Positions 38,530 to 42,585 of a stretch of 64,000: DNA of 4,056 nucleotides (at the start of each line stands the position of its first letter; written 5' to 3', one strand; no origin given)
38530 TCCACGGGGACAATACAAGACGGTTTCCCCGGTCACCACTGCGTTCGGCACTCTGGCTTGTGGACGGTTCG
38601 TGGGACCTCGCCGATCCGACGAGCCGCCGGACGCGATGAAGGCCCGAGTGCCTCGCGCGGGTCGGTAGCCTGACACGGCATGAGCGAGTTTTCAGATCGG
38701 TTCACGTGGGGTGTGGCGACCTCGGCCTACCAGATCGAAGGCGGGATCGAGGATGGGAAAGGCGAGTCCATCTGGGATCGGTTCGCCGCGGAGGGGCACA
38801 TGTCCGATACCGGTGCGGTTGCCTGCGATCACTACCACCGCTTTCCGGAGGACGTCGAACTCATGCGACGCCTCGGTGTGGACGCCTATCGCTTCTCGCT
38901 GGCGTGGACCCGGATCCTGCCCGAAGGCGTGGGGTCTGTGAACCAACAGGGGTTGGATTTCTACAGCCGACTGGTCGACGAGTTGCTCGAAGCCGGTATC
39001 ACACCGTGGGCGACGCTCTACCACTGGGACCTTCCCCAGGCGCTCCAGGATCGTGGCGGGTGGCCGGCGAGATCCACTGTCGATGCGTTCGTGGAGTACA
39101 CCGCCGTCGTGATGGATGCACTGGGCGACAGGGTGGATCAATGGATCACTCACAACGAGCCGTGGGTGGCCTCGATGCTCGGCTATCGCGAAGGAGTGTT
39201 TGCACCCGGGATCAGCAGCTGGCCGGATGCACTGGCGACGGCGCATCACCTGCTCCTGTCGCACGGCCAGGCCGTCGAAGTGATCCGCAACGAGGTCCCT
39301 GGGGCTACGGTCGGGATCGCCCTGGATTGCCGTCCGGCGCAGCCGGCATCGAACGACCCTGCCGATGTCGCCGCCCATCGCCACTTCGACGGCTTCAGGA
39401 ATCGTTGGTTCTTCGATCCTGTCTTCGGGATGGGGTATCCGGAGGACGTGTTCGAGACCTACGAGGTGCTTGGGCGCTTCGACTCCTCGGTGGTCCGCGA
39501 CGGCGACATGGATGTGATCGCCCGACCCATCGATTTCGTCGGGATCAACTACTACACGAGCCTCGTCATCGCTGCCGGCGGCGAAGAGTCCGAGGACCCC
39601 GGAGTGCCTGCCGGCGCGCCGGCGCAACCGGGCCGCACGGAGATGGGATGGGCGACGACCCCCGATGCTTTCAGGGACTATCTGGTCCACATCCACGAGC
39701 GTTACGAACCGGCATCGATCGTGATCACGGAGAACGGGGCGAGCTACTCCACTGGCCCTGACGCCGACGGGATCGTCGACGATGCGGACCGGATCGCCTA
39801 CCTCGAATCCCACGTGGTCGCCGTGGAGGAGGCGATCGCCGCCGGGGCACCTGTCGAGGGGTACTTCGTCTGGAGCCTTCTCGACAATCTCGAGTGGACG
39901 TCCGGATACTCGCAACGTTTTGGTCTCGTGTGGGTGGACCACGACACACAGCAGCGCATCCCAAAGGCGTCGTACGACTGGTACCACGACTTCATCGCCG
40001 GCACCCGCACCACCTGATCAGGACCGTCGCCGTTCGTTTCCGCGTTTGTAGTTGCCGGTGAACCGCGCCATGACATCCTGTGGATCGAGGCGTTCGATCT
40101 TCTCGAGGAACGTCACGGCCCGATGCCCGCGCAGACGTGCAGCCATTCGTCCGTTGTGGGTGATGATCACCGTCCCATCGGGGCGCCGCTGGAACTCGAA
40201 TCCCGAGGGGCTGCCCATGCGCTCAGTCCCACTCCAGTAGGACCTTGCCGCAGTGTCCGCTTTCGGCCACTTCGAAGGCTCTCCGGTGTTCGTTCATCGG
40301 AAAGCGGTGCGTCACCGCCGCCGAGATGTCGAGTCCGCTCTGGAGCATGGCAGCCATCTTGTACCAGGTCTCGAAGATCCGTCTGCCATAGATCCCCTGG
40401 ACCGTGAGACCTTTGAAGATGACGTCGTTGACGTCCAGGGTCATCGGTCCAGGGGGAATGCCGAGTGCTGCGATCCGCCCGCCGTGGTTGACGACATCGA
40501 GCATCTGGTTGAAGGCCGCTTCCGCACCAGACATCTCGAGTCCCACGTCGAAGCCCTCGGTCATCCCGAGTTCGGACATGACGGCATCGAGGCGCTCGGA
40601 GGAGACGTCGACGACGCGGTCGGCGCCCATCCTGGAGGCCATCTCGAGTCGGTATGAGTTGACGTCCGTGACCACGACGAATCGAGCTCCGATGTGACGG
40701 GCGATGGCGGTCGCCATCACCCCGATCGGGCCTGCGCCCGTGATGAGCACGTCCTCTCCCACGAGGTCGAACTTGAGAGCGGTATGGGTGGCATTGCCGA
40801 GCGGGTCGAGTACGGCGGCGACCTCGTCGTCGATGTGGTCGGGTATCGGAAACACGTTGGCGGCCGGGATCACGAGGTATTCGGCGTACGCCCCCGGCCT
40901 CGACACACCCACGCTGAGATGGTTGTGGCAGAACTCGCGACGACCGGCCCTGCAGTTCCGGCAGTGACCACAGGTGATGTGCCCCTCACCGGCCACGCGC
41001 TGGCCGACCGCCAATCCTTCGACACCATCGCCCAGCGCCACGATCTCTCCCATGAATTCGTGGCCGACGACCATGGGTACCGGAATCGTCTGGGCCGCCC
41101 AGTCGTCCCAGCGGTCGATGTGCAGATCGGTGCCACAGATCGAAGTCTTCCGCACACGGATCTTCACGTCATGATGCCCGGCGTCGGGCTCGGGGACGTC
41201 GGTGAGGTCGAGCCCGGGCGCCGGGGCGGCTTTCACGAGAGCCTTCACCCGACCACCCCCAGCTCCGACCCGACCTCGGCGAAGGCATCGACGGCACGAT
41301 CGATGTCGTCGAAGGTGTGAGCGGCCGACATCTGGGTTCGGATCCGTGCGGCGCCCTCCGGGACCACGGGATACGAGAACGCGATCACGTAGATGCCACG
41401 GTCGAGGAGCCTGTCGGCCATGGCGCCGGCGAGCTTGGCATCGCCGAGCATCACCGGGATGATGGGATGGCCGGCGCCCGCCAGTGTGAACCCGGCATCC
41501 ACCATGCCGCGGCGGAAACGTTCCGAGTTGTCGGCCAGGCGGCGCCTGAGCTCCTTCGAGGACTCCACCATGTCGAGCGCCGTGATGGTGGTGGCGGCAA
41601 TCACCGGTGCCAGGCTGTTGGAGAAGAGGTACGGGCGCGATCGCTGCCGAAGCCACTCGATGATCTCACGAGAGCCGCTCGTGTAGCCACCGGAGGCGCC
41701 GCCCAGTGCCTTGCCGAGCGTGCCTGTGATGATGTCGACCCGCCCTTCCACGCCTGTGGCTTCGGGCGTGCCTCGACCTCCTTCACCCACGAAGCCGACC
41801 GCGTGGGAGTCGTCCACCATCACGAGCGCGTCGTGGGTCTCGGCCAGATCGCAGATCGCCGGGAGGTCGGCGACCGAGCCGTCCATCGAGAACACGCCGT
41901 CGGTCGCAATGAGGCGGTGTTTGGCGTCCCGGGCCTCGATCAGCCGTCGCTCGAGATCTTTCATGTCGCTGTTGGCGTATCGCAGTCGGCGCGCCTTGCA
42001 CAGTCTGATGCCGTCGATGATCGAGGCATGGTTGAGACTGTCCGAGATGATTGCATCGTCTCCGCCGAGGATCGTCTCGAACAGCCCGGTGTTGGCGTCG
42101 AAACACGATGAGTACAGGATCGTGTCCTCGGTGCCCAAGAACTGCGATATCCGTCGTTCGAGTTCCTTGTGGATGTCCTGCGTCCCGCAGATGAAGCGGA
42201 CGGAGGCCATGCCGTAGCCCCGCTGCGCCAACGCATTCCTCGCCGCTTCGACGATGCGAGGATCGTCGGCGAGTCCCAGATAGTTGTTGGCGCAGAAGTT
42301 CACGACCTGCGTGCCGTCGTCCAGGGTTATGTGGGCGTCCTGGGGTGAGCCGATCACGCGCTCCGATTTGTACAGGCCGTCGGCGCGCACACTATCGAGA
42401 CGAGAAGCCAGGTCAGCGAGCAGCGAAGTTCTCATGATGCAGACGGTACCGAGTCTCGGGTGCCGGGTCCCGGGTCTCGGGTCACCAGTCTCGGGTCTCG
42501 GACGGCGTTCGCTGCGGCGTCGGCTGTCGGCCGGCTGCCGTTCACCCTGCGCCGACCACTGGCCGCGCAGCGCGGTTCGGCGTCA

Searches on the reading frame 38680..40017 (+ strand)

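Call 97: search_protein_families(library=pfam, proteins=[window:38680-40017:+], max_evalue=0.001)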
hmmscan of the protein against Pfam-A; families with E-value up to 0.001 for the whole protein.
window:38680-40017:+ (445 aa): 1 family
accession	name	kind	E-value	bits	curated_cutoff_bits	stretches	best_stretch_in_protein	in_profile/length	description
PF00232.24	Glyco_hydro_1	-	9.8e-154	512.6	22.6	1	3-440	4-449/453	Glycosyl hydrolase family 1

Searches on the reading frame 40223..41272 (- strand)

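Call 97: search_protein_families(library=pfam, proteins=[window:40223-41272:-], max_evalue=0.001)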
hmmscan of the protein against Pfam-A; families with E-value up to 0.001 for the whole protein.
window:40223-41272:- (349 aa): 5 families
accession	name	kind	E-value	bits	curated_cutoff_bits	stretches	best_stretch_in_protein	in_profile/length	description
PF00107.32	ADH_zinc_N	-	8.7e-31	107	31.8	1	182-311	1-128/129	Zinc-binding dehydrogenase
PF08240.17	ADH_N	-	3.7e-30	104.7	23.5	1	33-145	2-104/104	Alcohol dehydrogenase GroES-like domain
PF16912.11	Glu_dehyd_C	-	5.4e-09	36.3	34.9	1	161-337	20-202/211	Glucose dehydrogenase C-terminus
PF13602.12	ADH_zinc_N_2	-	1e-08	36.6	27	1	215-346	1-134/134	Zinc-binding dehydrogenase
PF01262.27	AlaDh_PNT_C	-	0.00075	19.4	23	0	174-224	30-79/214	Alanine dehydrogenase/PNT, C-terminal domain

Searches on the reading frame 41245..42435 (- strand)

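Call 97: search_protein_families(library=pfam, proteins=[window:41245-42435:-], max_evalue=0.001)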
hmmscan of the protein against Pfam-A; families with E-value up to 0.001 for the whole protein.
window:41245-42435:- (396 aa): 4 families
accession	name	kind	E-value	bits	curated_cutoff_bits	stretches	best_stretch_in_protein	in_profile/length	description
PF00155.27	Aminotran_1_2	-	4.3e-66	224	19.7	1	43-385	2-361/361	Aminotransferase class I and II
PF01053.26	Cys_Met_Meta_PP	-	0.00017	20.7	27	1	89-214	54-179/381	Cys/Met metabolism PLP-dependent enzyme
PF00266.25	Aminotran_5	-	0.00036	20.1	21.5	1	86-214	42-181/371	Aminotransferase class-V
PF01041.23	DegT_DnrJ_EryC1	-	0.0005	19.8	19.8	1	89-219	26-156/360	DegT/DnrJ/EryC1/StrS aminotransferase family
